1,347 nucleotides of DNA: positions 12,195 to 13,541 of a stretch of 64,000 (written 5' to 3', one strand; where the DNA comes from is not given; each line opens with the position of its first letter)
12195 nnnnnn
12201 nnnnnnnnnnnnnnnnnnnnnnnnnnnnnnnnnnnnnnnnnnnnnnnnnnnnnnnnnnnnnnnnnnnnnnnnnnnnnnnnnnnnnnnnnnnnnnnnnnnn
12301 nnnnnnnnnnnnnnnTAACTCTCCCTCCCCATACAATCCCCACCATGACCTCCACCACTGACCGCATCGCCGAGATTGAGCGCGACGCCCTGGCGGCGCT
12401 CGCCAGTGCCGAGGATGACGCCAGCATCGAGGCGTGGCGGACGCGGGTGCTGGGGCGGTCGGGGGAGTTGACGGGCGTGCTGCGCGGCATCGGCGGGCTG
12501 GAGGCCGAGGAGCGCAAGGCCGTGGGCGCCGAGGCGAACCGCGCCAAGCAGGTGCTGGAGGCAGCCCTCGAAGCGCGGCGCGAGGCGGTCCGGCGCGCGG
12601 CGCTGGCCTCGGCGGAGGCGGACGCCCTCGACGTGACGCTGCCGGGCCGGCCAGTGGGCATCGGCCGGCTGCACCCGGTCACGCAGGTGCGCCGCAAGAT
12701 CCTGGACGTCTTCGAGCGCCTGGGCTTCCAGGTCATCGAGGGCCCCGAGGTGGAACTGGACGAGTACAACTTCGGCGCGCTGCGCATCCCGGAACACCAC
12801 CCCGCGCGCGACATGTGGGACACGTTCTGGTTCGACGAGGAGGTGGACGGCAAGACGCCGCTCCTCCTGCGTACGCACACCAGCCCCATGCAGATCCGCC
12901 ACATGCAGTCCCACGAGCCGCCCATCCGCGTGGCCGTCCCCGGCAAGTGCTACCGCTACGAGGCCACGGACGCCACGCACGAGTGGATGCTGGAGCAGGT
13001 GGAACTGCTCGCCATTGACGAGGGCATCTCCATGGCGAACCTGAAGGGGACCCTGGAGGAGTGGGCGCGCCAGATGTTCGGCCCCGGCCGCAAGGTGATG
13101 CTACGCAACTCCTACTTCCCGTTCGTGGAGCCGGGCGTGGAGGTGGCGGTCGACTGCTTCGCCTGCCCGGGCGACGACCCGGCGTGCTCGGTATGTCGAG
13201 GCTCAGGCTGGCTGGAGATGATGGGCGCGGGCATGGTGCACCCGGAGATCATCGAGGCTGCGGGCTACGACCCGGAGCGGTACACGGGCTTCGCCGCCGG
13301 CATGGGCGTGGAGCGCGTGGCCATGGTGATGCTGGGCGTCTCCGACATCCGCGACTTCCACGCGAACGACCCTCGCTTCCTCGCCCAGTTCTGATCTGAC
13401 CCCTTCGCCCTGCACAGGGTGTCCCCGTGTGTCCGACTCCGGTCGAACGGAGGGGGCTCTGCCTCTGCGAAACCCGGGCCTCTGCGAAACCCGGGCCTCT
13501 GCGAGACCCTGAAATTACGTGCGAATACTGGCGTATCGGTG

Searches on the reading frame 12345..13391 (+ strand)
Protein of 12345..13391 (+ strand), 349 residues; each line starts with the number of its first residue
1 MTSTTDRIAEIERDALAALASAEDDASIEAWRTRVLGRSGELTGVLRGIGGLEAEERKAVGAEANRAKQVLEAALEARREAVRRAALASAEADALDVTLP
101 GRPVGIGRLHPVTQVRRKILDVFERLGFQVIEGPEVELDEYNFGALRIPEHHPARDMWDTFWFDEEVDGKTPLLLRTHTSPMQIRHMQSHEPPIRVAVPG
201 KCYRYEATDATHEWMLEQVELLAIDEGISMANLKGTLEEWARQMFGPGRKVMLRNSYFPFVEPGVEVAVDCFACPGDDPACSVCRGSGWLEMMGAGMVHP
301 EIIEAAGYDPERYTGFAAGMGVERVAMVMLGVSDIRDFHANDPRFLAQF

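Call 3: search_protein_families(library=pfam, proteins=[window:12345-13391:+], max_evalue=1)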
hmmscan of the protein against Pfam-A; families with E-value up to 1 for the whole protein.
window:12345-13391:+ (349 aa): 3 families
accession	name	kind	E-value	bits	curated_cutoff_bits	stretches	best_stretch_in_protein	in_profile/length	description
PF01409.25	tRNA-synt_2d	-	1.9e-92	309.6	19.8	1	95-349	2-246/246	tRNA synthetases class II core domain (F)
PF02912.23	Phe_tRNA-synt_N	-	7.2e-19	68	22.3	1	24-88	2-66/69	Aminoacyl tRNA synthetase class II, N-terminal domain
PF00152.25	tRNA-synt_2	-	0.18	11.3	25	0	318-338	281-301/308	tRNA synthetases class II (D, K and N)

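Call 24: find_homologous_proteins(query=window:12345-13391:+, max_evalue=1e-100)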
Query window:12345-13391:+ (349 aa): 3845 proteins with E <= 1e-100 among 8000 candidates; the best 120 are listed.
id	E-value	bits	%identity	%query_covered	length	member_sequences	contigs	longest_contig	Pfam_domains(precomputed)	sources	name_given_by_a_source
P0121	1.2e-233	792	100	100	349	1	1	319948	PF01409.26,PF02912.24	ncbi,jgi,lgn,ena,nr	ncbi:MAG: phenylalanine--tRNA ligase subunit alpha [Dehalococcoidia bacterium]|nr:phenylalanine--tRN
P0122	2.7e-227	771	97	100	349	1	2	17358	PF01409.26,PF02912.24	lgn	-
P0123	1.6e-219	746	94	99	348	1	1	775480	PF01409.26,PF02912.24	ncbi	-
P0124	1.7e-211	719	90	99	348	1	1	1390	PF01409.26,PF02912.24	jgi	jgi:phenylalanyl-tRNA synthetase alpha chain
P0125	5.2e-210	714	90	99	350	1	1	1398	PF01409.26,PF02912.24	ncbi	-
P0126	2.3e-209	712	88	100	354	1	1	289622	PF01409.26,PF02912.24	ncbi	ncbi:MAG: phenylalanine--tRNA ligase subunit alpha [Dehalococcoidia bacterium]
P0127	2.3e-209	712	88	100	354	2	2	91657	PF01409.26,PF02912.24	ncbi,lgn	-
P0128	2.0e-204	696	86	100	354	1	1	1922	PF01409.26,PF02912.24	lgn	-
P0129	1.3e-203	693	85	100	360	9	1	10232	PF01409.26,PF02912.24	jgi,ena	-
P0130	1.8e-200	683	84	100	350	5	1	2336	PF01409.26,PF02912.24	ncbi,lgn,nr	ncbi:MAG: phenylalanine--tRNA ligase subunit alpha [Dehalococcoidia bacterium]|nr:phenylalanine--tRN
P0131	7.5e-200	681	84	100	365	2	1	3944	PF01409.26,PF02912.24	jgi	-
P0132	8.6e-200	681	84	100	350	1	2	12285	PF01409.26,PF02912.24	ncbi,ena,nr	ncbi:MAG: phenylalanine--tRNA ligase subunit alpha [Chloroflexi bacterium HGW-Chloroflexi-9]|nr:MAG:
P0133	2.8e-197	673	82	100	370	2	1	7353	PF01409.26,PF02912.24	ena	-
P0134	2.3e-184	630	77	99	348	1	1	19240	PF01409.26,PF02912.24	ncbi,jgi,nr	ncbi:MAG: phenylalanine--tRNA ligase subunit alpha [Dehalococcoidia bacterium]|nr:MAG: phenylalanine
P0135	1.2e-183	628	79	91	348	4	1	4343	PF01409.26,PF02912.24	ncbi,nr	ncbi:MAG: phenylalanine--tRNA ligase subunit alpha [Dehalococcoidia bacterium]|nr:MAG: phenylalanine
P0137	7.0e-181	619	76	99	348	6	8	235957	PF01409.26,PF02912.24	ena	-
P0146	3.3e-179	613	75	100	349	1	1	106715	PF01409.26,PF02912.24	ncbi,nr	ncbi:MAG: phenylalanine--tRNA ligase subunit alpha [Dehalococcoidia bacterium]|nr:phenylalanine--tRN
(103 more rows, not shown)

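Call 27: find_encoding_contigs(protein=P0122, flank=6000, max_places=2)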
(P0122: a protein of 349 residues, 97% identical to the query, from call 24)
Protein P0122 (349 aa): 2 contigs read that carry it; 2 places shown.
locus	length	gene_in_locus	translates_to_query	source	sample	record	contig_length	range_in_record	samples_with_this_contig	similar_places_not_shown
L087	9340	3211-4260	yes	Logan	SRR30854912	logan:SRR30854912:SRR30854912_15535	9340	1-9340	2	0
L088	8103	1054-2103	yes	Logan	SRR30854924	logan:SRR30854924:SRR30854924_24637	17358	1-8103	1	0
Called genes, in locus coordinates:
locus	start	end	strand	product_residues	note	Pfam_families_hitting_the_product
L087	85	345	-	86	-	PF01037:AsnC_trans_reg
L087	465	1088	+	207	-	PF12867:DinB_2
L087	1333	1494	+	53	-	-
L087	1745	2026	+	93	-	-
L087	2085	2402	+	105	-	PF01022:HTH_5 (weak), PF12802:MarR_2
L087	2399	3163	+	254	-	PF28130:DUF8371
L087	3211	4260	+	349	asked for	PF02912:Phe_tRNA-synt_N, PF01409:tRNA-synt_2d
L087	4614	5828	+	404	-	PF00108:Thiolase_N, PF02803:Thiolase_C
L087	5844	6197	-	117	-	PF05437:AzlD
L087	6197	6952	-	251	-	PF03591:AzlC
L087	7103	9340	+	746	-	?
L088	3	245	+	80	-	?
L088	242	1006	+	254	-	PF28130:DUF8371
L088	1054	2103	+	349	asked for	PF02912:Phe_tRNA-synt_N, PF01409:tRNA-synt_2d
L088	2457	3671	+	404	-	PF00108:Thiolase_N, PF02803:Thiolase_C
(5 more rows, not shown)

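Call 28: find_encoding_contigs(protein=P0123, flank=6000, max_places=2)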
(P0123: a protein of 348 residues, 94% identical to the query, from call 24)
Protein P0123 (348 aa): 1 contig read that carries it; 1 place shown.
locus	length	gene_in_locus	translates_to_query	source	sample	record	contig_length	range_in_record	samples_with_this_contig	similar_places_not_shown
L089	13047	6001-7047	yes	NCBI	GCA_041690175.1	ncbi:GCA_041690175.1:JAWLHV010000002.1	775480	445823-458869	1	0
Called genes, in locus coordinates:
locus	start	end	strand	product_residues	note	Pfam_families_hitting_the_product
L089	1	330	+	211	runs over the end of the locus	PF17836:PglD_N (weak), PF00132:Hexapep (faint), PF25087:GMPPB_C (faint)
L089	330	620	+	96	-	PF00708:Acylphosphatase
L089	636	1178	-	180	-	PF03205:MobB (faint)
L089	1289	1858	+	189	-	-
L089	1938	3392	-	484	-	PF03453:MoeA_N, PF00994:MoCF_biosynth, PF03454:MoeA_C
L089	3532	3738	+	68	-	-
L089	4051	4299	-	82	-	PF01037:AsnC_trans_reg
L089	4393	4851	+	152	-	PF08818:DUF1801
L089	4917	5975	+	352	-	PF16263:DUF4917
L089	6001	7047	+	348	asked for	PF02912:Phe_tRNA-synt_N, PF01409:tRNA-synt_2d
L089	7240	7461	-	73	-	-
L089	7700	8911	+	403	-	PF00108:Thiolase_N, PF00109:ketoacyl-synt (faint), PF02803:Thiolase_C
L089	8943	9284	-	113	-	PF05437:AzlD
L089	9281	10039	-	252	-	PF03591:AzlC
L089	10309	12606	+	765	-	PF01315:Ald_Xan_dh_C, PF02738:MoCoBD_1, PF20256:MoCoBD_2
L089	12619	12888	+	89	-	PF02597:ThiS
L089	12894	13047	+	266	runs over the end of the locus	PF00756:Esterase (weak), PF00561:Abhydrolase_1, PF12146:Hydrolase_4, PF12697:Abhydrolase_6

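Call 29: find_encoding_contigs(protein=P0126, flank=6000, max_places=2)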
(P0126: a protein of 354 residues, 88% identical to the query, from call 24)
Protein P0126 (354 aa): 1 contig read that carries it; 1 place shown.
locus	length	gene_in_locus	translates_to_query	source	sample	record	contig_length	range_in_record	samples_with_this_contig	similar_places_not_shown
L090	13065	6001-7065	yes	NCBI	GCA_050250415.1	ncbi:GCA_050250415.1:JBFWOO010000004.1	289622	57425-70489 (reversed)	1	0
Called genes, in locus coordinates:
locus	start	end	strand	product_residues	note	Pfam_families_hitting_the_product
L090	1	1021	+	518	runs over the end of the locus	PF00289:Biotin_carb_N, PF02222:ATP-grasp, PF02786:CPSase_L_D2, PF07478:Dala_Dala_lig_C, PF02785:Biotin_carb_C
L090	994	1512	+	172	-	PF00364:Biotin_lipoyl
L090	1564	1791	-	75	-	-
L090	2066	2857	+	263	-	PF05198:IF3_N, PF00707:IF3_C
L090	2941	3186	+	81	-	PF01632:Ribosomal_L35p (weak)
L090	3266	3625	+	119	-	PF00453:Ribosomal_L20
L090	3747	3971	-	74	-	-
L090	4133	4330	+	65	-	PF08281:Sigma70_r4_2 (weak)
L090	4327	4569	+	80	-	-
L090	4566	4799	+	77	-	-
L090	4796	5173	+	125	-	-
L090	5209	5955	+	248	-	-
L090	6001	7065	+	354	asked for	PF02912:Phe_tRNA-synt_N, PF01409:tRNA-synt_2d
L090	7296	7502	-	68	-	-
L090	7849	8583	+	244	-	PF13545:HTH_Crp_2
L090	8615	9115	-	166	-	PF00034:Cytochrom_C, PF13442:Cytochrome_CBB3 (weak)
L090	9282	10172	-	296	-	PF00378:ECH_1, PF16113:ECH_2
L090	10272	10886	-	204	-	-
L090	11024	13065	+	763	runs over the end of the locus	PF01315:Ald_Xan_dh_C, PF02738:MoCoBD_1, PF20256:MoCoBD_2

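Call 32: search_protein_families(library=padloc, proteins=[L089:4917-5972:+, L087:2399-3160:+, L090:5209-5952:+, L090:4796-5170:+, L087:2085-2399:+, L090:4566-4796:+], max_evalue=0.01)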
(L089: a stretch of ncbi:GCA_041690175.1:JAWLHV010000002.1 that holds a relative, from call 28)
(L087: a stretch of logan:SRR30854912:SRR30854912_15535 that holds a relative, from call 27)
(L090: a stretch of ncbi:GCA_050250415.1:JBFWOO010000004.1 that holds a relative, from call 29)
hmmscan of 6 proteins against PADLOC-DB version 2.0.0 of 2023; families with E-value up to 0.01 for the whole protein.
L089:4917-5972:+ (352 aa): 3 families
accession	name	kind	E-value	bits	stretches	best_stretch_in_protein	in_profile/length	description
PDLC04961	PDC-S21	-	2.1e-82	275.1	1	4-346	11-332/336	-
PDLC04960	PDC-S21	-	1.4e-53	180.5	1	19-340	15-332/336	-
PDLC04087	SIR2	-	0.0012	15.8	1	23-216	18-207/343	-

L087:2399-3160:+ (254 aa): 0 families

L090:5209-5952:+ (248 aa): 1 family
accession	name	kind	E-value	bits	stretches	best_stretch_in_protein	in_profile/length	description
PDLC01887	CARF4--CARF_PDDEXK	-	0.0045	14.5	1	152-218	177-246/285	-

L090:4796-5170:+ (125 aa): 7 families
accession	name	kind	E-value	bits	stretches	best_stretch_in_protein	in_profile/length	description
PDLC01438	Csa3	-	1.7e-05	23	1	37-105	136-200/305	"CAS-I,CAS-II,CAS-III,CAS-IV,CAS-V,CAS-VI; associated_signaling"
PDLC01720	Csa3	-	0.00036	19.1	1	41-110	44-92/118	Csa3_1_CAS-I-II-III-IV-V-VI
PDLC01268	CasR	-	0.00039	18.4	1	47-99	122-173/179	"CAS-I,CAS-II,CAS-III,CAS-IV,CAS-V,CAS-VI; associated_signaling"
PDLC01857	CARF3--CARF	-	0.00076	17.2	1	38-113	118-192/201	-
PDLC04368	PDC-M05A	-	0.0024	15.7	1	50-104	16-70/201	-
PDLC01434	CasR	-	0.0026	15.6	1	47-97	126-175/191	"CAS-I,CAS-II,CAS-III,CAS-IV,CAS-V,CAS-VI; associated_signaling"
PDLC03963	SoFic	-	0.0052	14.2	1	31-109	273-355/361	-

L087:2085-2399:+ (105 aa): 13 families
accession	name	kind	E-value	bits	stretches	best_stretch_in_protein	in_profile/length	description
PDLC01720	Csa3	-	2e-07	29.6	1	27-98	25-101/118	Csa3_1_CAS-I-II-III-IV-V-VI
PDLC01438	Csa3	-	2.3e-06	25.8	1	15-87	136-203/305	"CAS-I,CAS-II,CAS-III,CAS-IV,CAS-V,CAS-VI; associated_signaling"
PDLC04368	PDC-M05A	-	3.3e-05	21.8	1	20-82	7-71/201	-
PDLC01857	CARF3--CARF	-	4e-05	21.3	1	17-83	120-185/201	-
PDLC03963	SoFic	-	0.0001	19.8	1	8-85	273-353/361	-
PDLC01268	CasR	-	0.00042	18.3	1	34-81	132-175/179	"CAS-I,CAS-II,CAS-III,CAS-IV,CAS-V,CAS-VI; associated_signaling"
PDLC01434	CasR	-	0.00057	17.8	1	34-86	136-186/191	"CAS-I,CAS-II,CAS-III,CAS-IV,CAS-V,CAS-VI; associated_signaling"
PDLC01866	CARF3--CARF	-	0.00063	17.8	1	35-77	148-186/207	-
PDLC01044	Csa3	-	0.0017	16.2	1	35-74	143-182/194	Type I-A associated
PDLC04370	PDC-M05A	-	0.003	15.5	1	36-78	26-68/194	-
PDLC01875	CARF3--CARF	-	0.0041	14.9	1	19-81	139-201/219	-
PDLC01848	CARF3--CARF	-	0.0062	14.2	1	37-74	147-183/197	-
PDLC01879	CARF3--CARF_TM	-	0.0071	14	1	35-85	165-210/222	-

L090:4566-4796:+ (77 aa): 0 families

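Call 33: search_protein_families(library=pfam, proteins=[L089:4917-5972:+, L087:2399-3160:+, L090:5209-5952:+, L090:4796-5170:+, L090:4566-4796:+], max_evalue=0.01)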
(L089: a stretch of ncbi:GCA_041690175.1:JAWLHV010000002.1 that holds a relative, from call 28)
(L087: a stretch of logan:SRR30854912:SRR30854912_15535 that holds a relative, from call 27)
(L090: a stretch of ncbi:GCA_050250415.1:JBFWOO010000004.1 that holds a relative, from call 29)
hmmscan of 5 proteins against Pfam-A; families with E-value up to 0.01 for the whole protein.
L089:4917-5972:+ (352 aa): 1 family
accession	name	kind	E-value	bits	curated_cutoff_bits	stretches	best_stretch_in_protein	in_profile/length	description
PF16263.11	DUF4917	-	6.4e-48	164.2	28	1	26-338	1-307/311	Domain of unknown function (DUF4917)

L087:2399-3160:+ (254 aa): 0 families

L090:5209-5952:+ (248 aa): 1 family
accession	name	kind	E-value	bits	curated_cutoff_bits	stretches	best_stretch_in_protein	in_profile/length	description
PF01939.22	NucS_C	-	0.00011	22.6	24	1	153-200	23-70/124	Endonuclease NucS C-terminal domain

L090:4796-5170:+ (125 aa): 8 families
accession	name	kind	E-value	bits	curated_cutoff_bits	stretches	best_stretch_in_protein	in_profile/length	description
PF12802.13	MarR_2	-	3.8e-05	24.2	27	1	57-98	13-55/61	MarR family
PF12840.13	HTH_20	-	0.00018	21.8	27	1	57-94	12-49/51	Helix-turn-helix domain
PF01978.25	TrmB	-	0.00028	21.1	25.6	1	49-102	8-61/68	Sugar-specific transcriptional regulator TrmB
PF00392.27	GntR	-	0.001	19.1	27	1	65-98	26-59/64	Bacterial regulatory proteins, gntR family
PF24033.1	DUF7342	-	0.0011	19.4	31.6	1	61-113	15-67/150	Family of unknown function (DUF7342)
PF13545.12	HTH_Crp_2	-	0.0025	18.2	27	1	65-96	24-55/70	Crp-like helix-turn-helix domain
PF08222.17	HTH_CodY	-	0.0041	17.1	27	0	62-104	3-45/61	CodY helix-turn-helix domain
PF08100.18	Dimerisation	-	0.0067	16.7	25.6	0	59-113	36-90/93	O-methyltransferase dimerisation domain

L090:4566-4796:+ (77 aa): 0 families

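Call 45: find_encoding_contigs(protein=P0127, flank=6000, max_places=2)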
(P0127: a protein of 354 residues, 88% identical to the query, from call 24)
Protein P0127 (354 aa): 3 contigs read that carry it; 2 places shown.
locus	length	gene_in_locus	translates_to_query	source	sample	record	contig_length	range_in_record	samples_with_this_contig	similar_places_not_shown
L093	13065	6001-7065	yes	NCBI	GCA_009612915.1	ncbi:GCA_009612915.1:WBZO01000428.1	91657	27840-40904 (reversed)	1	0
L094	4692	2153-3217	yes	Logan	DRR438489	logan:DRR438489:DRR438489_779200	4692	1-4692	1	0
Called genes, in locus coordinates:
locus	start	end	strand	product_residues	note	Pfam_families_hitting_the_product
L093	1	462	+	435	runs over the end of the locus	PF00324:AA_permease, PF13520:AA_permease_2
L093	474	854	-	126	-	PF08818:DUF1801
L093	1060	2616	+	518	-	PF00289:Biotin_carb_N, PF02222:ATP-grasp, PF02786:CPSase_L_D2, PF07478:Dala_Dala_lig_C, PF08443:RimK (weak), PF02785:Biotin_carb_C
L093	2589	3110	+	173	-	PF00364:Biotin_lipoyl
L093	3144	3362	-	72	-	-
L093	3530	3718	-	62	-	-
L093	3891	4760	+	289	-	PF01656:CbiA, PF02374:ArsA_ATPase (weak), PF09140:MipZ (faint), PF13614:AAA_31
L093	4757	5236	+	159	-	-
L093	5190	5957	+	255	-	-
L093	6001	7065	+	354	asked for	PF02912:Phe_tRNA-synt_N, PF01409:tRNA-synt_2d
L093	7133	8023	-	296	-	PF00378:ECH_1, PF16113:ECH_2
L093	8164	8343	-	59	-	-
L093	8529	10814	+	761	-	PF01315:Ald_Xan_dh_C, PF02738:MoCoBD_1, PF20256:MoCoBD_2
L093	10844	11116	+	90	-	PF02597:ThiS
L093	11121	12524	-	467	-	-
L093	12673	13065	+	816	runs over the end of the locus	PF01588:tRNA_bind, PF03483:B3_4, PF03484:B5, PF17759:tRNA_synthFbeta, PF03147:FDX-ACB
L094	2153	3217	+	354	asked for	PF02912:Phe_tRNA-synt_N, PF01409:tRNA-synt_2d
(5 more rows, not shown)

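Call 46: find_encoding_contigs(protein=P0129, flank=6000, max_places=2)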
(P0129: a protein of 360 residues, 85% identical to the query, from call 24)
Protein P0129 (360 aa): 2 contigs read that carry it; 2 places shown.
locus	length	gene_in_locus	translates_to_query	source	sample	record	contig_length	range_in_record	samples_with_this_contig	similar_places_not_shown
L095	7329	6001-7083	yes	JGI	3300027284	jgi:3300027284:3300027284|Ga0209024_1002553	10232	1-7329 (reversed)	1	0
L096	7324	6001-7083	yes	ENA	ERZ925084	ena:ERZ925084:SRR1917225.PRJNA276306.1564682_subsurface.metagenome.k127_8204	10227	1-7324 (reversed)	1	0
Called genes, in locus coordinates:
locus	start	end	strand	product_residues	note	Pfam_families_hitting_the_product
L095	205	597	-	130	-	PF08818:DUF1801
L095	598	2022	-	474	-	PF03453:MoeA_N, PF00994:MoCF_biosynth, PF03454:MoeA_C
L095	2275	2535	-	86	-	PF01037:AsnC_trans_reg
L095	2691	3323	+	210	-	PF01169:GDT1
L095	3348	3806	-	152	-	PF08818:DUF1801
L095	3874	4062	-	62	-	-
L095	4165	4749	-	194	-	PF14103:DUF4276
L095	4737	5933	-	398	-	PF02463:SMC_N, PF13175:AAA_15, PF13476:AAA_23, PF13555:AAA_29 (weak), PF13304:AAA_21, PF13175:AAA_15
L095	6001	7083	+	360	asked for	PF02912:Phe_tRNA-synt_N, PF01409:tRNA-synt_2d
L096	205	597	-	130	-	PF08818:DUF1801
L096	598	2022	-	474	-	PF03453:MoeA_N, PF00994:MoCF_biosynth, PF03454:MoeA_C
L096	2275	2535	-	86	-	PF01037:AsnC_trans_reg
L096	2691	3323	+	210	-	PF01169:GDT1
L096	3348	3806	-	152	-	PF08818:DUF1801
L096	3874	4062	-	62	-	-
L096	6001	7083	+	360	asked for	PF02912:Phe_tRNA-synt_N, PF01409:tRNA-synt_2d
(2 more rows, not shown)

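Call 47: find_encoding_contigs(protein=P0132, flank=6000, max_places=2)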
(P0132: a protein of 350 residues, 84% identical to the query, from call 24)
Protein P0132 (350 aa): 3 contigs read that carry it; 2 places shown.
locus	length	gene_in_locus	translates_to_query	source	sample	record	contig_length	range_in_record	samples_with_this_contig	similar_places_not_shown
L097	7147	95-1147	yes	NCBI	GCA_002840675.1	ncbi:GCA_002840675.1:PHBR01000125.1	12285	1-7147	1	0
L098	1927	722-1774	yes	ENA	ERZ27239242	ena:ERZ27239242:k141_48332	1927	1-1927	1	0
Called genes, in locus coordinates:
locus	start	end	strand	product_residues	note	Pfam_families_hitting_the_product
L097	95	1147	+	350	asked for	PF02912:Phe_tRNA-synt_N, PF01409:tRNA-synt_2d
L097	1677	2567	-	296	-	PF01259:SAICAR_synt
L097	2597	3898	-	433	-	PF00206:Lyase_1, PF10397:ADSL_C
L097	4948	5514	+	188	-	-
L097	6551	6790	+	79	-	-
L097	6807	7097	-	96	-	PF07883:Cupin_2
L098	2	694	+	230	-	?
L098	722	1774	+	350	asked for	PF02912:Phe_tRNA-synt_N, PF01409:tRNA-synt_2d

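Call 48: find_encoding_contigs(protein=P0134, flank=6000, max_places=2)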
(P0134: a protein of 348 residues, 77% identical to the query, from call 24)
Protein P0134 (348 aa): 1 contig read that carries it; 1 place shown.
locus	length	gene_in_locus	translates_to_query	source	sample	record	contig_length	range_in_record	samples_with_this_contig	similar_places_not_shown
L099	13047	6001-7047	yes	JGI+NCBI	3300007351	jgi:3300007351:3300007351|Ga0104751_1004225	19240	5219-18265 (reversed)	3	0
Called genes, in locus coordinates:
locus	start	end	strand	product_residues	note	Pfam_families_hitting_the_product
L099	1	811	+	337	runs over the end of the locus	PF27154:ORF11_beta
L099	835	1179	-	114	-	-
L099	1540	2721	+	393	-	PF17803:Cadherin_4, PF17892:Cadherin_5, PF17963:Big_9, PF17803:Cadherin_4, PF17892:Cadherin_5, PF17963:Big_9, PF17803:Cadherin_4, PF17892:Cadherin_5, +2 more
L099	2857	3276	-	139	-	PF01850:PIN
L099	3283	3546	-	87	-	PF04014:MazE_antitoxin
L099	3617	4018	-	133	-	PF01850:PIN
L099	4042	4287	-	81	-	PF09957:VapB_antitoxin (weak)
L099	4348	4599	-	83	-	PF01037:AsnC_trans_reg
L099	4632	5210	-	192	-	PF18731:HEPN_Swt1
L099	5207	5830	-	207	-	PF17278:DUF5343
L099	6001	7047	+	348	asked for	PF02912:Phe_tRNA-synt_N, PF01409:tRNA-synt_2d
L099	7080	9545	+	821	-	PF01588:tRNA_bind, PF03483:B3_4, PF03484:B5, PF17759:tRNA_synthFbeta, PF03147:FDX-ACB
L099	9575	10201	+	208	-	PF01545:Cation_efflux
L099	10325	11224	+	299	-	PF01545:Cation_efflux, PF16916:ZT_dimer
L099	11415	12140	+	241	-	PF04167:DUF402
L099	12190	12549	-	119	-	PF00453:Ribosomal_L20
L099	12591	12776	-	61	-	PF01632:Ribosomal_L35p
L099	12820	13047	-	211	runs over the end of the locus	PF05198:IF3_N, PF00707:IF3_C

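Call 49: search_protein_families(library=padloc, proteins=[L095:4737-5933:-, L095:4165-4749:-, L099:4632-5210:-, L099:5207-5830:-, L093:5190-5957:+, L093:4757-5236:+, L093:3891-4760:+, L098:2-694:+], max_evalue=0.001)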
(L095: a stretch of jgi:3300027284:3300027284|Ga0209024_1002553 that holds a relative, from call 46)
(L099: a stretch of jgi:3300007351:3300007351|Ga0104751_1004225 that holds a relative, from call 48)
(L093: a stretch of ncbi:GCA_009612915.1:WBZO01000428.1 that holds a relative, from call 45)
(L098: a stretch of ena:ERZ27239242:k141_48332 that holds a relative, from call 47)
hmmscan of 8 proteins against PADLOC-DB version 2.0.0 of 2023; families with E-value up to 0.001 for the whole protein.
L095:4737-5933:- (398 aa): 120 families (the best 25 are shown)
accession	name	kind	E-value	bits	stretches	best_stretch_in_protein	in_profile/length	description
PDLC04178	HEC-01A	-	5.1e-125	415.6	1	2-391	9-396/399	-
PDLC04182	HEC-01A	-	1.8e-49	166.8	1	2-348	4-372/406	-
PDLC04175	HEC-01A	-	2e-49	166.6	1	2-376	6-359/363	-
PDLC04176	HEC-01A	-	6.2e-43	145.6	1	2-352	3-345/371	-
PDLC04180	HEC-01A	-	7.6e-39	132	1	2-355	3-350/382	-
PDLC04179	HEC-01A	-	9e-39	131.8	2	181-348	260-425/459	-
PDLC04177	HEC-01A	-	2.9e-37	126.6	2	189-361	208-375/393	-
PDLC04184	HEC-01A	-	5.5e-36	122.5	2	158-330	207-395/464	-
PDLC04183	HEC-01A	-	7e-36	122.1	2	157-350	178-371/402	-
PDLC04144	HEC-01B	-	9.8e-34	115.1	2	183-348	198-361/395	-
PDLC04391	PDC-M07A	-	1.3e-33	114.6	2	163-346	181-369/412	-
PDLC04393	PDC-M07A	-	1.8e-33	114.2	2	143-348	174-378/435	-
PDLC04392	PDC-M07A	-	7.7e-33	112.2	2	168-329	192-354/432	-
PDLC04389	PDC-M07A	-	2.9e-31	107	2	164-348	193-393/443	-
PDLC04135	mad3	-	1e-30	105.6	1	2-358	2-357/374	mads_3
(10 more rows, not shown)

L095:4165-4749:- (194 aa): 11 families
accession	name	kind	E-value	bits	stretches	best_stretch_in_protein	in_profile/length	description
PDLC04196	HEC-01B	-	4.7e-56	187.9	1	1-189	1-193/197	-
PDLC04200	HEC-01B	-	2.6e-43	146.3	1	3-192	5-210/218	-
PDLC04194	HEC-01B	-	7.7e-11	40.1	1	5-144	7-133/204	-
PDLC04197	HEC-01B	-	1.9e-10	38.7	1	4-144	3-128/192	-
PDLC04193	HEC-01B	-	1.3e-09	36.2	1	70-148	55-132/195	-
PDLC04205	HEC-01B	-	1.5e-09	35.9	1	5-119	4-131/213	-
PDLC04207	HEC-01B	-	4.4e-07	27.6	1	5-186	3-199/203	-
PDLC04198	HEC-01B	-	3.7e-06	24.8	1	98-187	111-205/211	-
PDLC04202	HEC-01B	-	0.00021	19.4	0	4-187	3-200/204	-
PDLC04143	HEC-01A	-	0.00025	18.8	1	67-189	57-185/190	-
PDLC04546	PDC-M25B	-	0.00046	18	1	106-186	160-239/248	-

L099:4632-5210:- (192 aa): 3 families
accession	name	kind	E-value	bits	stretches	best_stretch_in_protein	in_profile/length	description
PDLC04592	PDC-M34B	-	2.2e-34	116.8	1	46-190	43-189/192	-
PDLC04591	PDC-M34B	-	1.8e-27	94.4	1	48-190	38-183/185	-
PDLC04590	PDC-M34B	-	1.4e-13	49.1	1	58-188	10-142/147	-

L099:5207-5830:- (207 aa): 2 families
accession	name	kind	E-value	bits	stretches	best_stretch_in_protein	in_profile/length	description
PDLC04589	PDC-M34A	-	3.7e-47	159.4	1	1-205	1-207/208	-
PDLC04588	PDC-M34A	-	2.6e-23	80.8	1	7-206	61-259/260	-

L093:5190-5957:+ (255 aa): 0 families

L093:4757-5236:+ (159 aa): 0 families

L093:3891-4760:+ (289 aa): 1 family
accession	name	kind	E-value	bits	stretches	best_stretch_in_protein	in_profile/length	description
PDLC04559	PDC-M28B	-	0.00014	19.1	1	4-57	127-180/438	-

L098:2-694:+ (230 aa): 0 families
